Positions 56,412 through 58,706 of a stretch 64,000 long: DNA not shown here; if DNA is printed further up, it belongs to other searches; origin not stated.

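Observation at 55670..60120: Compact glycyl-radical-enzyme locus (AraC | short GRE - SGNH esterase - activase) with no assignable chemistry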

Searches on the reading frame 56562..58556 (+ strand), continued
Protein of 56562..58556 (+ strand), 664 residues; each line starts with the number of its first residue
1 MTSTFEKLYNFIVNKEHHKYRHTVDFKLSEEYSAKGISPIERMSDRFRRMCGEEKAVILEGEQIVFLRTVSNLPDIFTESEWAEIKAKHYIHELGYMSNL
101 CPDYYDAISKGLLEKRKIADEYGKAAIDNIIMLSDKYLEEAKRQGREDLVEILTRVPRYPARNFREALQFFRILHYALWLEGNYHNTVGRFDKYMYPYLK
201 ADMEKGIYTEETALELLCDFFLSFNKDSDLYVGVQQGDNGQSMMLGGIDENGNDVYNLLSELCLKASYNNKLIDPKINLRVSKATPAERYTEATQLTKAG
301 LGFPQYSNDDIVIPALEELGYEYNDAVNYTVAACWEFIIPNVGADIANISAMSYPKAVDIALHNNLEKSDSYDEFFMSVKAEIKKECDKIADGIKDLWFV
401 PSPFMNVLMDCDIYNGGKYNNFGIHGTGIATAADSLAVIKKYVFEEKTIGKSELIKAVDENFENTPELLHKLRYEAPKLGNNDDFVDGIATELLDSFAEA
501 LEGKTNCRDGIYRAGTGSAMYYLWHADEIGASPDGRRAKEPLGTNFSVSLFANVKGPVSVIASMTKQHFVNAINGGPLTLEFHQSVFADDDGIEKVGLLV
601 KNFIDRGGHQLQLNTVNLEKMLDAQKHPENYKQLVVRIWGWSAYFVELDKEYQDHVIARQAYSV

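Call 59: find_encoding_contigs(protein=P0132, flank=9000, max_places=3)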
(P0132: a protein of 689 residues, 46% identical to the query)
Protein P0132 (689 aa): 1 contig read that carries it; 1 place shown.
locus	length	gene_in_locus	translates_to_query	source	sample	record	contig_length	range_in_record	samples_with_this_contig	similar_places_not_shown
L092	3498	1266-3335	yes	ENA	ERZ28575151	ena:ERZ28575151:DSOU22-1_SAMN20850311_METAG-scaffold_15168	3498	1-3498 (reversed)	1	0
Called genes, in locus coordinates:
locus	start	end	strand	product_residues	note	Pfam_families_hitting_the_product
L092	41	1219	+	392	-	PF01978:TrmB (weak), PF12802:MarR_2 (weak), PF00480:ROK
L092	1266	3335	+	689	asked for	PF02901:PFL-like, PF01228:Gly_radical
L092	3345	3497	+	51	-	?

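Call 60: search_protein_families(library=ncbifam, proteins=[L090:8101-8949:+, L090:11877-12785:+, L090:12801-14204:+, L090:14271-15749:+, L090:15861-18020:+, L090:6110-6868:-, L090:603-1586:-, L090:4672-6024:-], max_evalue=0.00001)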
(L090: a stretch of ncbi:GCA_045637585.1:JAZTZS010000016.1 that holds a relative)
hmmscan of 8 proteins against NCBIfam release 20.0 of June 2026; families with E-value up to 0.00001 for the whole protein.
L090:8101-8949:+ (282 aa): 20 families
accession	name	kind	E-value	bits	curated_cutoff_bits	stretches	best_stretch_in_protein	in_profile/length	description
TIGR01859.1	fruc_bis_ald_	equivalog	5.3e-70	236.3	343.05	1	2-279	1-276/282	class II fructose-1,6-bisphosphate aldolase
NF005288.0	PRK06806.1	equivalog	1.7e-69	234.2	396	1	2-280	3-276/281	class II fructose-bisphosphate aldolase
TIGR00167.1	cbbA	subfamily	1.3e-67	228.2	215.6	1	1-279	2-284/290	ketose-bisphosphate aldolase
NF005284.0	PRK06801.1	equivalog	2.5e-67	227.3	406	1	2-280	3-281/286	ketose 1,6-bisphosphate aldolase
NF009374.0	PRK12737.1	subfamily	5.6e-66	222.4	383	1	1-278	2-277/284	tagatose-bisphosphate aldolase subunit GatY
NF006626.0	PRK09195.1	subfamily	1.3e-65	221.3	384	1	1-278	2-277/284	tagatose-bisphosphate aldolase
NF009497.0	PRK12857.1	equivalog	8.5e-64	215.5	423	1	1-280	2-279/284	class II fructose-1,6-bisphosphate aldolase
NF006042.0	PRK08185.1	subfamily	1.1e-61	208.7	405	1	1-280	1-279/287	hypothetical protein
NF005943.0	PRK07998.1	equivalog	5.6e-58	196.7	364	1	2-278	3-274/283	class II aldolase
TIGR01858.1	tag_bisphos_ald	equivalog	1.1e-55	188.7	443.55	1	3-276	2-273/282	tagatose bisphosphate family class II aldolase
NF006376.0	PRK08610.1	equivalog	1.4e-52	179.3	527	1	2-280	3-280/286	class II fructose-bisphosphate aldolase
NF005823.0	PRK07709.1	equivalog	1e-48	166.6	545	1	2-279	3-279/285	class II fructose-bisphosphate aldolase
NF004493.0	PRK05835.1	equivalog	8.7e-44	150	558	1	1-218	1-219/307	class II fructose-bisphosphate aldolase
NF005481.0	PRK07084.1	equivalog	3e-42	145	511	1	2-219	12-236/324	class II fructose-bisphosphate aldolase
NF005590.0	PRK07315.1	equivalog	4.5e-41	141.1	443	1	2-275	3-276/293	class II fructose-bisphosphate aldolase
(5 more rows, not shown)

L090:11877-12785:+ (302 aa): 20 families
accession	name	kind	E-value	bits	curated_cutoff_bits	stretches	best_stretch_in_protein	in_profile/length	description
TIGR01859.1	fruc_bis_ald_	equivalog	1.6e-41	142.9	343.05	1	9-268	10-243/282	class II fructose-1,6-bisphosphate aldolase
TIGR00167.1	cbbA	subfamily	6.5e-41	140.6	215.6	1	8-266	11-249/290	ketose-bisphosphate aldolase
NF005943.0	PRK07998.1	equivalog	4.5e-38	131.4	364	1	7-262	10-236/283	class II aldolase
NF009374.0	PRK12737.1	subfamily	8.4e-38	130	383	1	10-267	13-244/284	tagatose-bisphosphate aldolase subunit GatY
NF006626.0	PRK09195.1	subfamily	5.4e-37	127.4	384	1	12-267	15-244/284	tagatose-bisphosphate aldolase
NF006042.0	PRK08185.1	subfamily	1.6e-34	119.5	405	1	8-262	10-239/287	hypothetical protein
NF009497.0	PRK12857.1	equivalog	1.9e-34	119.2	423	1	11-266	14-243/284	class II fructose-1,6-bisphosphate aldolase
NF005288.0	PRK06806.1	equivalog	3.8e-34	118.2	396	1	16-257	19-232/281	class II fructose-bisphosphate aldolase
NF005284.0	PRK06801.1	equivalog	8.8e-33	113.9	406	1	7-283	10-257/286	ketose 1,6-bisphosphate aldolase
TIGR01858.1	tag_bisphos_ald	equivalog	2.1e-32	112.4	443.55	1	15-267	16-242/282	tagatose bisphosphate family class II aldolase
NF005590.0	PRK07315.1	equivalog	1.9e-27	96.3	443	1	101-265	95-242/293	class II fructose-bisphosphate aldolase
NF041368.1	Fbpase2_Halo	equivalog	8.1e-25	87.5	500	1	75-265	87-260/333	class II fructose-bisphosphate aldolase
NF005481.0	PRK07084.1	equivalog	1e-23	84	511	1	14-253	26-247/324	class II fructose-bisphosphate aldolase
NF006376.0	PRK08610.1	equivalog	1.4e-23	84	527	1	99-261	94-239/286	class II fructose-bisphosphate aldolase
NF005823.0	PRK07709.1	equivalog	5.7e-23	82.1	545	1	100-285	95-259/285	class II fructose-bisphosphate aldolase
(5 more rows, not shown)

L090:12801-14204:+ (467 aa): 1 family
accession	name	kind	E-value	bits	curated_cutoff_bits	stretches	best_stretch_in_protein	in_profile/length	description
NF048012.1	SlpQosIsomSftI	equivalog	2.1e-28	99.3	700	1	68-453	56-431/443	sulfoquinovose isomerase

L090:14271-15749:+ (492 aa): 12 families
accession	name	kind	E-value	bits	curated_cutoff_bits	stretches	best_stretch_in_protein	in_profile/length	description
TIGR01312.1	XylB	equivalog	3.5e-69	233.6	380.25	1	4-486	1-480/481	xylulokinase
TIGR01314.1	gntK_FGGY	equivalog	7.9e-42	143.4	648.55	1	4-453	3-458/505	gluconokinase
TIGR01311.1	glycerol_kin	equivalog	1.1e-37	129.5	590.35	1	5-461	5-466/496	glycerol kinase GlpK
TIGR02628.1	fuculo_kin_coli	equivalog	2e-36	126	470.9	1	4-459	4-455/465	L-fuculokinase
NF003154.0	PRK04123.1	equivalog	5.7e-35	121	428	1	199-486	244-534/554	ribulokinase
NF000756.0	PRK00047.1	subfamily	1.6e-33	115.8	498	1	5-445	9-452/502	glycerol kinase GlpK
NF008187.0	PRK10939.1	equivalog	1e-32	113.5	528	1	4-485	7-499/521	autoinducer-2 kinase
NF011601.0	PRK15027.1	equivalog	1.5e-32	112.6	912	1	4-485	3-475/484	xylulokinase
TIGR01234.1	L-ribulokinase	equivalog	6.8e-26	91.1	583.25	1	191-488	228-529/536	ribulokinase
TIGR02627.1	rhamnulo_kin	equivalog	1.4e-13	50.2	527.95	1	67-212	68-216/454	rhamnulokinase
TIGR01315.1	5C_CHO_kinase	subfamily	1.5e-13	50.3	408.7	1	304-487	356-535/541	FGGY family pentulose kinase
NF007925.0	PRK10640.1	equivalog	1.1e-11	43.8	639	1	68-214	75-224/489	rhamnulokinase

L090:15861-18020:+ (719 aa): 0 families

L090:6110-6868:- (252 aa): 0 families

L090:603-1586:- (327 aa): 0 families

L090:4672-6024:- (450 aa): 0 families

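Call 61: search_protein_families(library=pfam, proteins=[L090:15861-18020:+, L090:12801-14204:+], max_evalue=0.01)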
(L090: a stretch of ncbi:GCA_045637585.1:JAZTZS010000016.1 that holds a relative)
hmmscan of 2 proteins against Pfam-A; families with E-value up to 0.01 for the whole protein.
L090:15861-18020:+ (719 aa): 1 family
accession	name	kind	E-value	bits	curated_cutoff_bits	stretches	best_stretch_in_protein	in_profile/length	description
PF02065.24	Melibiase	-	0.00058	19.4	27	1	229-339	42-146/347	Melibiase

L090:12801-14204:+ (467 aa): 1 family
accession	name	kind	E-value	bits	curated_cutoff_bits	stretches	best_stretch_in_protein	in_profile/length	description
PF02952.23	Fucose_iso_C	-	1.7e-11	44.4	29.3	1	338-463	1-139/143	L-fucose isomerase, C-terminal domain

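Call 65: search_protein_families(library=pfam, proteins=[L008:14644-15789:+, L008:15817-17115:+, L011:11753-13978:+, L008:10763-12349:+, L064:5631-6722:+, L075:6758-7960:+, L075:4275-5513:+, L034:11161-12069:+, L012:339-2486:+, L018:12107-12895:+], max_evalue=0.001)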
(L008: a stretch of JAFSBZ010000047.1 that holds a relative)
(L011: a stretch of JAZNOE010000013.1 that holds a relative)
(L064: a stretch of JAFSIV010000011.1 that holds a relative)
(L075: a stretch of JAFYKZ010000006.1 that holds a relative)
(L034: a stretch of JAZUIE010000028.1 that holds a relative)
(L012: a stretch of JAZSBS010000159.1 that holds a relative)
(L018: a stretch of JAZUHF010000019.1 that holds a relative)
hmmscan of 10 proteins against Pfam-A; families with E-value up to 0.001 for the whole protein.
L008:14644-15789:+ (382 aa): 1 family
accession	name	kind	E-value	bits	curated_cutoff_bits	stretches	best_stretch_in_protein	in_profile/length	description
PF00144.29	Beta-lactamase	-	9.9e-55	186.4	27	1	19-341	13-312/329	Beta-lactamase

L008:15817-17115:+ (433 aa): 1 family
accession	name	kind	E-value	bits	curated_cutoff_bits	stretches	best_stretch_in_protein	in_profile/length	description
PF03629.24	SASA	-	1.9e-17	64.1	24.8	1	80-315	3-212/226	Carbohydrate esterase, sialic acid-specific acetylesterase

L011:11753-13978:+ (742 aa): 4 families
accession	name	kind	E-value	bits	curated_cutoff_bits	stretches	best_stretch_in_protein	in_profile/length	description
PF17389.8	Bac_rhamnosid6H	-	2.6e-71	241.1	24.5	1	325-657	3-338/339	Bacterial alpha-L-rhamnosidase 6 hairpin glycosidase domain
PF08531.16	Bac_rhamnosid_N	-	1.6e-29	103.3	25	1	39-197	8-168/172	Alpha-L-rhamnosidase N-terminal domain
PF05592.18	Bac_rhamnosid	-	1.4e-21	76.7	22.2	1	212-315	5-99/102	Bacterial alpha-L-rhamnosidase concanavalin-like domain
PF17390.7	Bac_rhamnosid_C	-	4.2e-08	33.3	22.1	1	672-734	11-74/78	Bacterial alpha-L-rhamnosidase C-terminal domain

L008:10763-12349:+ (529 aa): 1 family
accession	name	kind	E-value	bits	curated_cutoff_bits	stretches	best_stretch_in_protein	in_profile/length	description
PF22422.2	MGH1-like_GH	-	3.4e-24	86.5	27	1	82-410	25-351/356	Mannosylglycerate hydrolase MGH1-like glycoside hydrolase domain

L064:5631-6722:+ (364 aa): 2 families
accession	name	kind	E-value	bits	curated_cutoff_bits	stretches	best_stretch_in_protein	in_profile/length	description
PF00149.33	Metallophos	-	1.3e-13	52.3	21.5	1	107-303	2-191/191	Calcineurin-like phosphoesterase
PF12850.12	Metallophos_2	-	1.5e-06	28.8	27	1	107-309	2-125/154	Calcineurin-like phosphoesterase superfamily domain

L075:6758-7960:+ (401 aa): 1 family
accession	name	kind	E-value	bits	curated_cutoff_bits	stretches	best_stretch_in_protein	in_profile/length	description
PF07690.21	MFS_1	-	3e-34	118.9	33.4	1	21-358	2-344/347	Major Facilitator Superfamily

L075:4275-5513:+ (413 aa): 3 families
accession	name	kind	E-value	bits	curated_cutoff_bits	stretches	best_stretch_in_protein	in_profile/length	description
PF01204.24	Trehalase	-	7.7e-85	286.1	21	1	4-407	88-507/512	Trehalase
PF22422.2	MGH1-like_GH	-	1.8e-29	103.9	27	1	51-384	6-348/356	Mannosylglycerate hydrolase MGH1-like glycoside hydrolase domain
PF03200.22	Glyco_hydro_63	-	2.2e-05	23.9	22.4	1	276-407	344-490/492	Glycosyl hydrolase family 63 C-terminal domain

L034:11161-12069:+ (303 aa): 1 family
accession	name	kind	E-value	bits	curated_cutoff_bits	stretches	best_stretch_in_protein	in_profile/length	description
PF01261.30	AP_endonuc_2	-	8.6e-24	85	31.1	1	26-288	5-245/249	Xylose isomerase-like TIM barrel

L012:339-2486:+ (716 aa): 3 families
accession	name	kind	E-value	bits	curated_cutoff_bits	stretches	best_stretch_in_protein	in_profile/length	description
PF00933.27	Glyco_hydro_3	-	2.9e-70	237.7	27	1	17-335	1-316/316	Glycosyl hydrolase family 3 N terminal domain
PF01915.27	Glyco_hydro_3_C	-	2.4e-43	148.9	31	1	369-594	1-200/200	Glycosyl hydrolase family 3 C-terminal domain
PF14310.12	Fn3-like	-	5.7e-16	58.8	25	1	636-704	1-70/71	Fibronectin type III-like domain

L018:12107-12895:+ (263 aa): 1 family
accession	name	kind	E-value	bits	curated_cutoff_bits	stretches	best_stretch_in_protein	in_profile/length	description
PF01522.26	Polysacc_deac_1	-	1.5e-18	67.4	23.1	1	37-166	7-119/124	Polysaccharide deacetylase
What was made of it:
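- MGH1-like and GH63-like hydrolases of glycosyl-glycerate-type solutes occur in extended loci (call 65).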

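Call 89: find_related_loci(query=P0121, collection=metagenome_contigs, flank=8000)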
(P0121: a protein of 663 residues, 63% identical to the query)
Query P0121 (663 aa) in metagenome_contigs; peptide patterns used: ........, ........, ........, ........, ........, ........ (x = any residue, [..] = any of these).
600 stretches matched a pattern (row limit reached: there are more); 598 encode a relative of the query (tblastn E <= 1e-3); the best 80 are kept; 80 distinct loci.
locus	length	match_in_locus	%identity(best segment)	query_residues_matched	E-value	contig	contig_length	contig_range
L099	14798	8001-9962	61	8-663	0e+0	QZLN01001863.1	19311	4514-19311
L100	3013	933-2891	60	9-663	0e+0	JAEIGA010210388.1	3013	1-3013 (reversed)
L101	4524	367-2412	58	1-661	0e+0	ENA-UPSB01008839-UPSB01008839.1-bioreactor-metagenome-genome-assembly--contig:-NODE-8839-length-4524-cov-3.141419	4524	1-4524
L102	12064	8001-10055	54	1-663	0e+0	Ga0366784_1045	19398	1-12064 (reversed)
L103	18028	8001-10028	54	5-658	0e+0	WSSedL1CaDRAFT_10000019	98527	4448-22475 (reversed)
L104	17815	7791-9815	51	9-663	0e+0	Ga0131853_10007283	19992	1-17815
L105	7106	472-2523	50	3-663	0e+0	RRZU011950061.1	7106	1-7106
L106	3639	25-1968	52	5-663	0e+0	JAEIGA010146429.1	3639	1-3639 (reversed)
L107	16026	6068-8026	50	1-663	0e+0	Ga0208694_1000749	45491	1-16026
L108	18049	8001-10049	51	5-663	0e+0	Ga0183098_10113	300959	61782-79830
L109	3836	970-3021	50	5-663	0e+0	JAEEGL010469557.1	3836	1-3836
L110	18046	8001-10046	51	5-663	0e+0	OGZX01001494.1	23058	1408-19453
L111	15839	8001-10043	49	3-660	0e+0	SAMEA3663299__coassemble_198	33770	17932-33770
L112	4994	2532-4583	48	3-663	0e+0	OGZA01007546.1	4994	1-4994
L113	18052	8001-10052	48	3-663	0e+0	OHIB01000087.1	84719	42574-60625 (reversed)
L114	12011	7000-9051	48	3-663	0e+0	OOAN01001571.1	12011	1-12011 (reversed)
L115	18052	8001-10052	48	3-663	0e+0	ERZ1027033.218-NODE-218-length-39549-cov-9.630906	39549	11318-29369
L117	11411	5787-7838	48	3-663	0e+0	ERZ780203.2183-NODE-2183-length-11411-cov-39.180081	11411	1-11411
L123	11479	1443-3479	47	1-660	0e+0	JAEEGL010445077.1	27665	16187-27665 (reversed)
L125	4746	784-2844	46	1-663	0e+0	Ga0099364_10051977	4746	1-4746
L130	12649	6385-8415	46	5-660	0e+0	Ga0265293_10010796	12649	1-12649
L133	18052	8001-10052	48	3-663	0e+0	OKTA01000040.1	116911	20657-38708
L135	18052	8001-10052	48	3-663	0e+0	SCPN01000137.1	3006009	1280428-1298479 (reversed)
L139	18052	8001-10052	46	3-663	0e+0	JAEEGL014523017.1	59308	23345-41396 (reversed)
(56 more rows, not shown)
